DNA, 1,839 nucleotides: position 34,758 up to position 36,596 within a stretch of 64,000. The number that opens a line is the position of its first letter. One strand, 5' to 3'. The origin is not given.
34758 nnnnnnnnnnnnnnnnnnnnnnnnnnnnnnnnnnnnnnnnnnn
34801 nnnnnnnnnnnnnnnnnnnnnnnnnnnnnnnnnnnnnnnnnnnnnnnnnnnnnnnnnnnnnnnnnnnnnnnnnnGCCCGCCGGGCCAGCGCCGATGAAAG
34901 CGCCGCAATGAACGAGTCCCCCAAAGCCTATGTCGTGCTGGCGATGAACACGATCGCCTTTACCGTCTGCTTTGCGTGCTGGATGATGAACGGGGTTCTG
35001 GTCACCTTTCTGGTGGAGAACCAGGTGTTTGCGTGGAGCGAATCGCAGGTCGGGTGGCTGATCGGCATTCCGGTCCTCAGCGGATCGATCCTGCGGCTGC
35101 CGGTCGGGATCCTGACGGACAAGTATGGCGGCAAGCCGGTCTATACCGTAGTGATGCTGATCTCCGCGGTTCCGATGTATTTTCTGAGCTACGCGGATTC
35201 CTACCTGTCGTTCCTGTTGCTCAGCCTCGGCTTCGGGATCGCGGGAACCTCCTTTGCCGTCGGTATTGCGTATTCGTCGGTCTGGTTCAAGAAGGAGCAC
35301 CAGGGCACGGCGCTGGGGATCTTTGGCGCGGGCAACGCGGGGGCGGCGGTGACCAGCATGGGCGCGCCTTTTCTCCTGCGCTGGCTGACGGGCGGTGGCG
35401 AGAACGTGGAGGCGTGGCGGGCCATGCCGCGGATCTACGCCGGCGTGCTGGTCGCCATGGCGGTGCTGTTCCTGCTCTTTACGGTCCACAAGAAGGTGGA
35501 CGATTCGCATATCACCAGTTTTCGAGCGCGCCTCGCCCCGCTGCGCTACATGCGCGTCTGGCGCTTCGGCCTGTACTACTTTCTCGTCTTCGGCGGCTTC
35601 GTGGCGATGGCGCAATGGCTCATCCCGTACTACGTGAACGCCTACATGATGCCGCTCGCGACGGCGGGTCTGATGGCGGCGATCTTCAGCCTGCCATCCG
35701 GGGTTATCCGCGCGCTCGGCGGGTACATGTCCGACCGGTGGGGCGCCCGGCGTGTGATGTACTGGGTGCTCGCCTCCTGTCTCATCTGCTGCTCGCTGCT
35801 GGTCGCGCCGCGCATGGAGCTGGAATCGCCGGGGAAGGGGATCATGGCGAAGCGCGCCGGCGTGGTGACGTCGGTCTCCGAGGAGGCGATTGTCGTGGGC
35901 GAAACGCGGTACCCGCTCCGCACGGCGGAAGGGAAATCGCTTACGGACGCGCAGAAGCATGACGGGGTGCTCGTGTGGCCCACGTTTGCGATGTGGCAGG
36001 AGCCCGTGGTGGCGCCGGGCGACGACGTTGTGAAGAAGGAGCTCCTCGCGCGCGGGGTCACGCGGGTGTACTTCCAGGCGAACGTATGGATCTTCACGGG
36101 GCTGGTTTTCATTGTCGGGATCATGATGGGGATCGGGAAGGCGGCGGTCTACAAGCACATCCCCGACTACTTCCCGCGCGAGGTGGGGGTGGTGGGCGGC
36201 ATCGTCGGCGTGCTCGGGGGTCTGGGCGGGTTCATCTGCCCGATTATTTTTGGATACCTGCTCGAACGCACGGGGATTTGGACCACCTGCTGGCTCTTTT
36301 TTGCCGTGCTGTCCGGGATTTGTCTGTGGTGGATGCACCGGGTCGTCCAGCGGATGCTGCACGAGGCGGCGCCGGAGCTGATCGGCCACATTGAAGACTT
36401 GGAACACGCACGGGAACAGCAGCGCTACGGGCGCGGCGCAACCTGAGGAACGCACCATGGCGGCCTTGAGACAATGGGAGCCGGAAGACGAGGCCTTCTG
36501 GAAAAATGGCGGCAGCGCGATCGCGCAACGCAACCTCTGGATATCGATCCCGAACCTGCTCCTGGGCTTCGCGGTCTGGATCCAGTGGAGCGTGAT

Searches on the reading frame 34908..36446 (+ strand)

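Call 42: search_protein_families(library=pfam, proteins=[window:34908-36446:+], max_evalue=0.00001)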
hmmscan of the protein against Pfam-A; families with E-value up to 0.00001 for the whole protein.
window:34908-36446:+ (512 aa): 1 family
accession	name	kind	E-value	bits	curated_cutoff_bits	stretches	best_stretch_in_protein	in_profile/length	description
PF07690.21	MFS_1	-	7.5e-47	160.3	33.4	2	18-300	6-287/347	Major Facilitator Superfamily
